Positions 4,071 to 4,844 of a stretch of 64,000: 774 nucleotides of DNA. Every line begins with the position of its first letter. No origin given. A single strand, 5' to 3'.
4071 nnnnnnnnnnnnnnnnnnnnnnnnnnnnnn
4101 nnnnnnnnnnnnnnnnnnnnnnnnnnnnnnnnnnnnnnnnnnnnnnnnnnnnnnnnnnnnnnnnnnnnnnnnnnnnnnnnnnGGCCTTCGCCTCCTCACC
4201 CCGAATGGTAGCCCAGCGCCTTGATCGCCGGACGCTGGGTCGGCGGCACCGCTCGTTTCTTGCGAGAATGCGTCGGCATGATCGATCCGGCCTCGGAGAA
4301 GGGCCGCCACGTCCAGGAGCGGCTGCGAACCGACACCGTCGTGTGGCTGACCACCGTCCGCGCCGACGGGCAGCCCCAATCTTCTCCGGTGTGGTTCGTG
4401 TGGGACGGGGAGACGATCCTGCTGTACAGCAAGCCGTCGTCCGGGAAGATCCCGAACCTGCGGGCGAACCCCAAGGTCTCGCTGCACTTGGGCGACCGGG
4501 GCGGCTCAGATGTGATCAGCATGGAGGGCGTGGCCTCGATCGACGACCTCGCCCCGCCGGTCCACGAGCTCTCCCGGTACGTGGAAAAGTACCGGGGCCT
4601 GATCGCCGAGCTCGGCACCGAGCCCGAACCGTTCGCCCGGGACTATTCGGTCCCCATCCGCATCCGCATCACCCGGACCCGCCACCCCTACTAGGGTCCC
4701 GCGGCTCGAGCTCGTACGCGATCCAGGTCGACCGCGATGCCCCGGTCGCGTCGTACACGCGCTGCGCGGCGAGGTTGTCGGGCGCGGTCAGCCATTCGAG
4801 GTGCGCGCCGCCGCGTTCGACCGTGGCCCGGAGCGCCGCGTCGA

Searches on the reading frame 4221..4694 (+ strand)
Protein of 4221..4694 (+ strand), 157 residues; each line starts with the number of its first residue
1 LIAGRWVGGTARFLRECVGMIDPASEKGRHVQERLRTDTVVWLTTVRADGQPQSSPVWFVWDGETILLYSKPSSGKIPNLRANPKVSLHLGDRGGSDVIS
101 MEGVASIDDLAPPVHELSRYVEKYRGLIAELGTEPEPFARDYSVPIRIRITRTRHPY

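Call 40: search_protein_families(library=ncbifam, proteins=[window:4221-4694:+], max_evalue=0.001)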
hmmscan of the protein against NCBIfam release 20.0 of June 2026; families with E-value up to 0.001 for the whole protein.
window:4221-4694:+ (157 aa): 4 families
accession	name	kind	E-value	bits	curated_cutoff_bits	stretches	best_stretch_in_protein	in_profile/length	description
TIGR03667.1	Rv3369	hypoth_equivalog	2.1e-43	147.4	125.3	1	28-152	4-129/130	TIGR03667 family PPOX class F420-dependent oxidoreductase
TIGR03618.1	Rv1155_F420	subfamily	5.1e-23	81.7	79.05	1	37-154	7-126/127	TIGR03618 family F420-dependent PPOX class oxidoreductase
TIGR03666.1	Rv2061_F420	subfamily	3.5e-13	49.4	84.9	1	33-96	7-70/132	PPOX class F420-dependent oxidoreductase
TIGR04023.1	PPOX_MSMEG_5819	subfamily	2e-05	24.5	85.6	1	35-92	9-70/115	PPOX class F420-dependent oxidoreductase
